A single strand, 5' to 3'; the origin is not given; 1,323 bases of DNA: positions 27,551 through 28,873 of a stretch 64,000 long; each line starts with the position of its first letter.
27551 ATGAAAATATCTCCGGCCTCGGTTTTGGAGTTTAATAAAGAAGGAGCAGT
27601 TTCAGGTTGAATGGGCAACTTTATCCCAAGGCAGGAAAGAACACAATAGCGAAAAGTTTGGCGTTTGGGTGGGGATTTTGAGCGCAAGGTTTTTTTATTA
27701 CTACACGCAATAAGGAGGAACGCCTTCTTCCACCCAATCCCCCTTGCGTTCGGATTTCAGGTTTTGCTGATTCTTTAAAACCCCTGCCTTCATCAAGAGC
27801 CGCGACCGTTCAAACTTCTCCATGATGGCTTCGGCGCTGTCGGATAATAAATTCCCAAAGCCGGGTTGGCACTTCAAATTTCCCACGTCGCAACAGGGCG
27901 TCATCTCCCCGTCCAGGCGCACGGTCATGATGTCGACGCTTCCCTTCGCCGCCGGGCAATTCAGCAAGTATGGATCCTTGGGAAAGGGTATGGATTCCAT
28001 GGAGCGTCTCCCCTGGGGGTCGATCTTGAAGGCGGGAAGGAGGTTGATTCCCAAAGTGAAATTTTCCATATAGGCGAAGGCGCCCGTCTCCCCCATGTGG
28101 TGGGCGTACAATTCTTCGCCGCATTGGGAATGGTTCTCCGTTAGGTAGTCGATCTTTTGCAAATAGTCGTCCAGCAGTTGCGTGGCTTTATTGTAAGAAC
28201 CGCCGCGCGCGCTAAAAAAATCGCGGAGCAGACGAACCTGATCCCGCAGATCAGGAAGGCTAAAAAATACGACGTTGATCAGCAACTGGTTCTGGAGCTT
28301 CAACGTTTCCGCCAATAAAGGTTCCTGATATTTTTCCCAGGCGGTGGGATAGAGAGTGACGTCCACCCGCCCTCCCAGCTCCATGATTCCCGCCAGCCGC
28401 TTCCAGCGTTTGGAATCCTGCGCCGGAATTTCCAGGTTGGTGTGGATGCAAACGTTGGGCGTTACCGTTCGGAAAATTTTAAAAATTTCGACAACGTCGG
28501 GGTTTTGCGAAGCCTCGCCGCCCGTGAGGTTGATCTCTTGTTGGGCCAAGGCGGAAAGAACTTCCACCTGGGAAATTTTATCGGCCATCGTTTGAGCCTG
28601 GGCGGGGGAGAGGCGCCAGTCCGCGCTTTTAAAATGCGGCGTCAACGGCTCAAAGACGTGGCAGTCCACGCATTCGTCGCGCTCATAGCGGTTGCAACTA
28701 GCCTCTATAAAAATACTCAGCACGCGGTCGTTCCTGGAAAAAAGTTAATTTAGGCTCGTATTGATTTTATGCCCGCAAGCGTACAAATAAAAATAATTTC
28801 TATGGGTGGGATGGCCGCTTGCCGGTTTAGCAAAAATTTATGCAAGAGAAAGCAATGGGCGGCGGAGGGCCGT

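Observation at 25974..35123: Uncharacterised minus-strand cluster pairing two atypical radical SAM enzymes with a MidA-like methyltransferase, TPR, pentapeptide-repeat and polytopic membrane proteins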

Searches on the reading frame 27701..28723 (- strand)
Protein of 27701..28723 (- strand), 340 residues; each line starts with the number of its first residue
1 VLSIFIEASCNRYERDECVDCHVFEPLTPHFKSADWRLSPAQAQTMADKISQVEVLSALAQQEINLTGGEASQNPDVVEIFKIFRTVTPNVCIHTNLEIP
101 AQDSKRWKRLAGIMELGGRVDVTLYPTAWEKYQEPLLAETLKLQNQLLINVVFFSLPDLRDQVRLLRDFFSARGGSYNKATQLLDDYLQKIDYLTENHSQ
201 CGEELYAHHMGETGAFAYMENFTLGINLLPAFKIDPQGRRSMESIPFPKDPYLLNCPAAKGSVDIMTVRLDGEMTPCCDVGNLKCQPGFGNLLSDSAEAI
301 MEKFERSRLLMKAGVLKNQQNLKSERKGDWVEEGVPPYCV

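Call 3: search_protein_families(library=pfam, proteins=[window:27701-28723:-], max_evalue=0.01)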
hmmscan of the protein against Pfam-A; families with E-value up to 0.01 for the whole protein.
window:27701-28723:- (340 aa): 1 family
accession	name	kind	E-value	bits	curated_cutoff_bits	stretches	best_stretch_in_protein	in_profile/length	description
PF13186.11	SPASM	-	0.0032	18.1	21.5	1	265-306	7-50/67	Iron-sulfur cluster-binding domain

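Call 4: search_protein_families(library=ncbifam, proteins=[window:27701-28723:-], max_evalue=0.01)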
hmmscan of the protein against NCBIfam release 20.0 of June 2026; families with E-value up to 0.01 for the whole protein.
window:27701-28723:- (340 aa): 1 family
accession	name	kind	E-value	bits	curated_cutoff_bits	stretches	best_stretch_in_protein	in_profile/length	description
TIGR04167.1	rSAM_SeCys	equivalog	0.0058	15.9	300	1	32-104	28-97/303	arsenosugar biosynthesis radical SAM (seleno)protein ArsS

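Call 10: find_homologous_proteins(query=window:27701-28723:-)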
Query window:27701-28723:- (340 aa): 238 proteins with E <= 0.001 among 3049 candidates; the best 120 are listed.
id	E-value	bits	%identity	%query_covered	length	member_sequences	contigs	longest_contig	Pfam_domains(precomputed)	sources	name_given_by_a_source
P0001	1.2e-231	786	100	100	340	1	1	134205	-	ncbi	-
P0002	9.7e-157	539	66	100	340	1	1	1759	-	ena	-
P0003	5.4e-150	517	66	100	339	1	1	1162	-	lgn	-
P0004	6.7e-149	514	64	100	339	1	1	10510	-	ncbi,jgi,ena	-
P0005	1.2e-148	513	63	100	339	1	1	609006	-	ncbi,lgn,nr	ncbi:MAG: hypothetical protein NPINA01_23890 [Nitrospinaceae bacterium]|nr:MAG: hypothetical protein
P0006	8.1e-147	507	63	100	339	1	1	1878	-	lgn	-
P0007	5.3e-146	504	63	100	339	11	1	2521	-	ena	-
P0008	5.7e-146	504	62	100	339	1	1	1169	-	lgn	-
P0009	1.7e-145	502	63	100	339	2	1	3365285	-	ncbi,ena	-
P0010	3.6e-145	501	62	100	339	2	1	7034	-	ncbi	ncbi:MAG: hypothetical protein V3U37_02910 [Nitrospinaceae bacterium]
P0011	5.7e-145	501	61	100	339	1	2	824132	-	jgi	jgi:organic radical activating enzyme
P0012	6.2e-145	501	63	100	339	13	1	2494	-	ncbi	-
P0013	6.5e-145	500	62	100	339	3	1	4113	-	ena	-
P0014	3.6e-144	498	61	100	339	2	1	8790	-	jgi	jgi:hypothetical protein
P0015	9.4e-144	497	62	100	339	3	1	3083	-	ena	-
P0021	1.0e-142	493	62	100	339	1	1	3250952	-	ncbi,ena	-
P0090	1.2e-131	457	58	100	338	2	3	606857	-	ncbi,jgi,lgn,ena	-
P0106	7.0e-130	451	57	100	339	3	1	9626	PF04055.28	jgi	jgi:organic radical activating enzyme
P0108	1.2e-129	450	59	100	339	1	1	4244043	-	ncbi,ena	-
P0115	2.7e-128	446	57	100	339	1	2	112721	PF04055.28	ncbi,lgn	-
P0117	3.6e-127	442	58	100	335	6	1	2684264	-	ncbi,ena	-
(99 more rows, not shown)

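Call 11: find_encoding_contigs(protein=P0021, flank=10000, max_places=2)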
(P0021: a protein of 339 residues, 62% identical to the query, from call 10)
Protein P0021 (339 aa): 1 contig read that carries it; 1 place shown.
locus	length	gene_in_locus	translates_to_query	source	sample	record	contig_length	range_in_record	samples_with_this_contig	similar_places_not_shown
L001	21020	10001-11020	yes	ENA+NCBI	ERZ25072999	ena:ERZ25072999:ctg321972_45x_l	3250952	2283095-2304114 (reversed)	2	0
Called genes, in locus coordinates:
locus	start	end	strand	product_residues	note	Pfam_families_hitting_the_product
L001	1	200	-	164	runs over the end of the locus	PF07603:Lcl_C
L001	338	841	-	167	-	-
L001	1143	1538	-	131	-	-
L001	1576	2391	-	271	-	PF13431:TPR_17 (faint), PF07719:TPR_2 (faint)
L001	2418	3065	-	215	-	PF07603:Lcl_C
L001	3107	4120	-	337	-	-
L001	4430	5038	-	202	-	-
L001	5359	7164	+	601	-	PF04055:Radical_SAM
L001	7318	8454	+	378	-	-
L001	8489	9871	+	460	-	-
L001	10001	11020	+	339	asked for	-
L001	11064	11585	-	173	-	PF02525:Flavodoxin_2, PF03358:FMN_red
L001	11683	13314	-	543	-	PF01436:NHL (faint)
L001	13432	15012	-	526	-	PF00034:Cytochrom_C (weak), PF13442:Cytochrome_CBB3, PF00034:Cytochrom_C, PF13442:Cytochrome_CBB3 (weak), PF09459:EB_dh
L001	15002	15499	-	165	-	-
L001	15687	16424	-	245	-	PF00005:ABC_tran, PF13304:AAA_21 (faint)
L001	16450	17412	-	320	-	PF12974:Phosphonate-bd, PF09084:NMT1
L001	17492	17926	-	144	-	PF13442:Cytochrome_CBB3, PF00034:Cytochrom_C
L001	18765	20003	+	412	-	PF04055:Radical_SAM (weak)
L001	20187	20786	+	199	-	PF01965:DJ-1_PfpI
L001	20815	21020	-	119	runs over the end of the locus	PF14213:DUF4325 (weak)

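Call 12: find_encoding_contigs(protein=P0117, flank=10000, max_places=2)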
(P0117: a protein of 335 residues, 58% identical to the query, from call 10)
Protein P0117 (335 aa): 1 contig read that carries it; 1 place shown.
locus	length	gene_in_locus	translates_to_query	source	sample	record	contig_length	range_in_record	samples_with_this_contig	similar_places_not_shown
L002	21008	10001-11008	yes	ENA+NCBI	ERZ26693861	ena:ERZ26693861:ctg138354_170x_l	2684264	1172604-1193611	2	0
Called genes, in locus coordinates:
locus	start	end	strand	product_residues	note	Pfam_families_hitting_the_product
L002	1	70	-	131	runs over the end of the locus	-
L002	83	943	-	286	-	PF13181:TPR_8 (faint), PF13431:TPR_17 (faint), PF00515:TPR_1 (faint), PF07719:TPR_2 (faint)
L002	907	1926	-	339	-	PF04055:Radical_SAM (weak)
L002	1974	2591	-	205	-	PF07603:Lcl_C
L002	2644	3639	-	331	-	-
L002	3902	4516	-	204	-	-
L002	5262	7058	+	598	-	PF04055:Radical_SAM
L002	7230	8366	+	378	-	-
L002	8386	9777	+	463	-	-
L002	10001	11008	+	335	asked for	-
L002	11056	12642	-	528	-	PF01436:NHL (faint)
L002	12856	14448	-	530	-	PF13442:Cytochrome_CBB3, PF00034:Cytochrom_C, PF13442:Cytochrome_CBB3, PF09459:EB_dh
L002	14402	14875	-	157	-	-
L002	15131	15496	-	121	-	PF01740:STAS, PF13466:STAS_2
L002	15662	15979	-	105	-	PF19588:SxtJ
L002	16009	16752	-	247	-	PF00005:ABC_tran, PF13304:AAA_21 (faint)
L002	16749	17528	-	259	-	PF12974:Phosphonate-bd, PF09084:NMT1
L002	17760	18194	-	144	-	PF13442:Cytochrome_CBB3, PF00034:Cytochrom_C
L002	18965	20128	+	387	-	PF04055:Radical_SAM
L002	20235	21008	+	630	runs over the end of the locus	-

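Call 13: find_encoding_contigs(protein=P0108, flank=10000, max_places=2)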
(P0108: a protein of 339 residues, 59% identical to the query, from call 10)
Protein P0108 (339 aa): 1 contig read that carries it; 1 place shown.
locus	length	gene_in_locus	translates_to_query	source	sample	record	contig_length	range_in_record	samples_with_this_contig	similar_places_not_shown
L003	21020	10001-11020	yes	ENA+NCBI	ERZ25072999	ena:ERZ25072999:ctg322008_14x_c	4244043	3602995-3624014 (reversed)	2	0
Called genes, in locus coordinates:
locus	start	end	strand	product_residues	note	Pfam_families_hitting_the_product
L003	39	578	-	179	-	PF07603:Lcl_C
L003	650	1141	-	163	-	-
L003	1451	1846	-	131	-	-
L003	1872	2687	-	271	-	PF14559:TPR_19 (faint), PF13431:TPR_17 (faint), PF07719:TPR_2 (faint)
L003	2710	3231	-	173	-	PF07603:Lcl_C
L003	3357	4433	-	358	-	-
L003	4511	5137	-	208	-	-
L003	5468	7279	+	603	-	PF04055:Radical_SAM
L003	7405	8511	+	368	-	-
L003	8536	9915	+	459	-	-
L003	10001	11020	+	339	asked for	-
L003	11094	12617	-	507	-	PF01436:NHL (faint)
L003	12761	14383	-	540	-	PF00034:Cytochrom_C, PF13442:Cytochrome_CBB3, PF00034:Cytochrom_C, PF13442:Cytochrome_CBB3, PF09459:EB_dh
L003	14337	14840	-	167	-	-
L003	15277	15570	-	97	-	-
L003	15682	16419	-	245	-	PF00005:ABC_tran, PF13304:AAA_21 (faint)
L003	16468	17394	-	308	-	PF12974:Phosphonate-bd, PF13531:SBP_bac_11 (weak), PF09084:NMT1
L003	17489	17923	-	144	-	PF13442:Cytochrome_CBB3, PF00034:Cytochrom_C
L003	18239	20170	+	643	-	-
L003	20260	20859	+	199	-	PF01965:DJ-1_PfpI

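Call 17: find_related_loci(query=A1, collection=genome_contigs, flank=8000)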
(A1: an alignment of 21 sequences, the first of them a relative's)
Query A1 (340 aa) in genome_contigs; peptide patterns used: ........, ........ (x = any residue, [..] = any of these).
149 stretches matched a pattern; 94 encode a relative of the query (tblastn E <= 1e-3); the best 80 are kept; 74 distinct loci.
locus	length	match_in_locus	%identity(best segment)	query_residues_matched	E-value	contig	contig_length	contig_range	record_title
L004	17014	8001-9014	63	1-339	7e-151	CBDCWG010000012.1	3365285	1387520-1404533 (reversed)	MAG: Nitrospinales bacterium isolate a2619a5f-0194-4d6d-9150-7445cf304463 genome assembly, contig: contig_12, whole geno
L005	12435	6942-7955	62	1-339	1e-150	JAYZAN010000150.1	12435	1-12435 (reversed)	MAG: Nitrospinota bacterium isolate XB_MAG1184 DB_MAG1184_0150, whole genome shotgun sequence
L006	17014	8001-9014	62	1-339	5e-150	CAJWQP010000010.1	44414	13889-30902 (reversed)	MAG TPA_asm: uncultured Nitrospina sp. isolate ERR599109_bin.11_MetaBAT_v2.12.1_MAG genome assembly, contig: NODE_221_le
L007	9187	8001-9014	61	1-339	5e-149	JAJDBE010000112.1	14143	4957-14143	MAG: Nitrospinaceae bacterium isolate OFTM6 OFTM6_111, whole genome shotgun sequence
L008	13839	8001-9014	60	1-339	6e-149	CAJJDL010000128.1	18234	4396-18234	MAG: uncultured Nitrospinaceae bacterium isolate FRAM18_bin349 genome assembly, contig: FRAM18_bin349-128, whole genome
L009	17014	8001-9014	63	1-339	1e-148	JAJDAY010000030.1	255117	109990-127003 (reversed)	MAG: Nitrospinaceae bacterium isolate OFTM181 OFTM181_29, whole genome shotgun sequence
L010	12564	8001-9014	61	1-339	4e-148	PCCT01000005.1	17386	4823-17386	MAG: Nitrospinota bacterium isolate NP1026 43552, whole genome shotgun sequence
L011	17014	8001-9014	60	1-339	1e-147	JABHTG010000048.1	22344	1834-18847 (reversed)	MAG: Nitrospina sp. isolate SI039_bin56 k141_661046, whole genome shotgun sequence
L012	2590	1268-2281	61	1-339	2e-156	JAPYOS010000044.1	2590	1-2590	MAG: Oceanospirillaceae bacterium isolate MOW.metabat2.102_sub MOW_34334_length_2590_cov_6.261144, whole genome shotgun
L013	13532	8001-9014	60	1-339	1e-146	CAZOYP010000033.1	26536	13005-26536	MAG TPA_asm: uncultured Nitrospinaceae bacterium isolate SRP077602_co4_681 genome assembly, contig: NODE_2989_length_265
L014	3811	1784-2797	60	1-339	6e-151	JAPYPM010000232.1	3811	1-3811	MAG: Nitrospinaceae bacterium isolate PW1.metabat2.53_sub PW1_25253_length_3811_cov_7.690895, whole genome shotgun seque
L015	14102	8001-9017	62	1-340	1e-145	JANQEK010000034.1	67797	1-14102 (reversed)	MAG: Nitrospinaceae bacterium isolate PL23a_bin.2 k99_2236593, whole genome shotgun sequence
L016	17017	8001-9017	62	1-340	2e-145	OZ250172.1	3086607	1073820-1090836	MAG: Nitrospinaceae bacterium isolate cd866322-5d00-4b03-892d-fccb04dfdca5 genome assembly, chromosome: 1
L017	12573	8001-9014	59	1-339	9e-145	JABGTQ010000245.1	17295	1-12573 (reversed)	MAG: Nitrospina sp. isolate SI034_bin134 k141_1087672, whole genome shotgun sequence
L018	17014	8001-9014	62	1-339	6e-144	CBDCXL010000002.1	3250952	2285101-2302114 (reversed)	MAG: Nitrospinales bacterium isolate 4e79c772-6b72-4db0-bd25-b8212fbdc190 genome assembly, contig: contig_2, whole genom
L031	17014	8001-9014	58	1-340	4e-138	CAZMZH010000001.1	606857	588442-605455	MAG TPA_asm: uncultured Nitrospinota bacterium isolate binchicken_co46_550 genome assembly, contig: NODE_4_length_606857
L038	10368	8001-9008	57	1-339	2e-136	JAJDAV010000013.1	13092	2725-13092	MAG: Nitrospinaceae bacterium isolate OFTM135 OFTM135_12, whole genome shotgun sequence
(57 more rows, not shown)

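Call 22: search_solved_structures(query=A1, max_evalue=10, show_alignments=2)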
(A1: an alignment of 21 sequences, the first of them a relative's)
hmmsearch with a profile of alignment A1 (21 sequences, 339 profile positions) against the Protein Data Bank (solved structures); distinct sequences matched with E-value up to 10: 1.
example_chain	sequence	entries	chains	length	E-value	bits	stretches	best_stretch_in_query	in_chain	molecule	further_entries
6cfz_E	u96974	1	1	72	0.45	12.6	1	141-196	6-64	Dad4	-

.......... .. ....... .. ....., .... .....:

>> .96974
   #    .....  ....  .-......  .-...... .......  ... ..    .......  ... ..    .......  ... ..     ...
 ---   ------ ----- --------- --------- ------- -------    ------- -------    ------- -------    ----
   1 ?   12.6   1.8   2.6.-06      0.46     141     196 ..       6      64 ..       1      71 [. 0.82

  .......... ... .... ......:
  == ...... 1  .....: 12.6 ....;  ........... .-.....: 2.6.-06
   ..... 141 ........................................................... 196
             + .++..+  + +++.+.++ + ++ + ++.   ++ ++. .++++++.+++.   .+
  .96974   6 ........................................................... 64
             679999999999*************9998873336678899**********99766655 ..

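Call 33: predict_structure(alignment_id=A1)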
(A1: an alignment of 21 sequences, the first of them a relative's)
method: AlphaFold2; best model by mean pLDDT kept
length: 340 residues; sequences in the alignment: 21
mean_pLDDT: 83.3   pTM: 0.84
mean pLDDT of the five models: 83.3, 82.2, 81.0, 80.6, 75.7
residues with pLDDT >= 90: 148; 70-90: 138; 50-70: 31; < 50: 23
segments of 3 or more residues with pLDDT < 50: 13-34
pLDDT, mean of each block of 10 residues (from residue 1): 76 42 45 67 96 91 82 90 96 87 90 95 83 91 93 91 95 92 97 90 90 92 93 72 84 78 81 73 70 93 88 86 73 70
secondary structure, 60 per line:
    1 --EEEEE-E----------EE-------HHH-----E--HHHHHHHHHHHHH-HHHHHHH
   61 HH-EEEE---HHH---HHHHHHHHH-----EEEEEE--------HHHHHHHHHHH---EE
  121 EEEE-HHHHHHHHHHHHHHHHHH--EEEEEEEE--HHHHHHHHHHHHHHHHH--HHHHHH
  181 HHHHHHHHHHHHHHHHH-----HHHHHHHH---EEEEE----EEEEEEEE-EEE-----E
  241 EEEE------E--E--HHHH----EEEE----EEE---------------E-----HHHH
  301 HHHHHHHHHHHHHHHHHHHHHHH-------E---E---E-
elements in order: E3-7 H40-52 H54-62 E64-67 H77-85 E91-96 H105-115 E119-124 H126-143 E146-153 H156-172 H175-197 H203-210 E214-218 E223-230 E232-234 E240-244 H257-260 E265-268 E273-275 H297-323

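Call 37: search_protein_families(library=pfam, proteins=[window:27701-28723:-], max_evalue=10)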
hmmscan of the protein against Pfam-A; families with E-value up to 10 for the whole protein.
window:27701-28723:- (340 aa): 3 families
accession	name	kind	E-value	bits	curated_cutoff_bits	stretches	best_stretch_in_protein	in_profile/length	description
PF13186.11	SPASM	-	0.0032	18.1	21.5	1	265-306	7-50/67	Iron-sulfur cluster-binding domain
PF08564.16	CDC37_C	-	0.071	13.7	22.1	1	270-320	22-74/100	Cdc37 C terminal domain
PF04055.27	Radical_SAM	-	0.13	12.9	29.5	1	52-120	36-105/166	Radical SAM superfamily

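Call 44: search_protein_representatives(alignment_id=A1)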
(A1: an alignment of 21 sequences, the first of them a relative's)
Query: 21 sequences, 339 profile positions. Proteins with E-value up to 0.001 (for the whole library): 34; up to 1e-10: 23; up to 1e-30: 11. The best 34 are listed.
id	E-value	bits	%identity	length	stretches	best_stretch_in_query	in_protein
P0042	8.9e-176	600.2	-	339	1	1-338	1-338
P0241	1.4e-75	270.7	-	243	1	1-142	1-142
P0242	1.2e-74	267.7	-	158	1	1-150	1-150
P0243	4.5e-69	249.3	-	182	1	110-285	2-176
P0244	2.6e-49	184.4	-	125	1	220-338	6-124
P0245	2.3e-47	178.0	-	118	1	209-298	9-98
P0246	1.3e-40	155.8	-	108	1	45-142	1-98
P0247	3.1e-40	154.5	-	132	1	37-138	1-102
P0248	1.7e-39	152.1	-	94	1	1-92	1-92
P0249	3.3e-39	151.2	-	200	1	140-257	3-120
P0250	2.2e-34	135.3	-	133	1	113-212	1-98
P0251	2.0e-29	119.0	-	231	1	1-68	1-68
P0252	6.3e-26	107.5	-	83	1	1-58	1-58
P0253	1.8e-24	102.7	-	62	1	278-339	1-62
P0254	2.5e-23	98.9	-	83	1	28-92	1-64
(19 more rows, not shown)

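Call 63: find_encoding_contigs(protein=P0005, flank=10000, max_places=1)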
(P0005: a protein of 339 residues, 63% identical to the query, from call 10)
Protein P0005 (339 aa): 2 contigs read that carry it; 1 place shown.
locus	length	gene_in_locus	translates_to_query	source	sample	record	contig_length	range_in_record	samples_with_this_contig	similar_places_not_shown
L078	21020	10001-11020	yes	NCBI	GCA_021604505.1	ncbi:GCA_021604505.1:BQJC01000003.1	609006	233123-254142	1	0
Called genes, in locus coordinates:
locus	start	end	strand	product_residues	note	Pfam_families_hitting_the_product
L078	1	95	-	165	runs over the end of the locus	PF07603:Lcl_C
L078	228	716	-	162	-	-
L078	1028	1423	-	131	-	-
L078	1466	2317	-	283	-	PF13181:TPR_8 (faint), PF13414:TPR_11 (faint), PF14559:TPR_19 (faint), PF13431:TPR_17 (faint), PF00515:TPR_1 (faint), PF07719:TPR_2 (weak), PF13424:TPR_12 (faint)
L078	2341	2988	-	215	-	PF07603:Lcl_C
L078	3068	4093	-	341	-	-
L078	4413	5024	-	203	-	-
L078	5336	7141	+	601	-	PF04055:Radical_SAM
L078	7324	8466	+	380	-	-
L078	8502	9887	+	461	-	-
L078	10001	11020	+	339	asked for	-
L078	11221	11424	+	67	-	-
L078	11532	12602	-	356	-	PF21320:WHD_Rv2258c, PF13489:Methyltransf_23, PF01209:Ubie_methyltran (faint), PF02390:Methyltransf_4 (weak), PF13847:Methyltransf_31, PF08241:Methyltransf_11, PF08242:Methyltransf_12, PF13649:Methyltransf_25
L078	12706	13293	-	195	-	PF00440:TetR_N, PF16925:TetR_C_13, PF21993:TetR_C_13_2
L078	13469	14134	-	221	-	-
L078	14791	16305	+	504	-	PF00672:HAMP, PF00512:HisKA, PF02518:HATPase_c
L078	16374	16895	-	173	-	PF02525:Flavodoxin_2, PF03358:FMN_red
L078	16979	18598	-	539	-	PF01436:NHL (faint)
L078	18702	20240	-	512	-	PF00034:Cytochrom_C (weak), PF13442:Cytochrome_CBB3, PF00034:Cytochrom_C (weak), PF09459:EB_dh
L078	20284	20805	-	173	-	-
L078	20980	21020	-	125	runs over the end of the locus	PF01740:STAS, PF13466:STAS_2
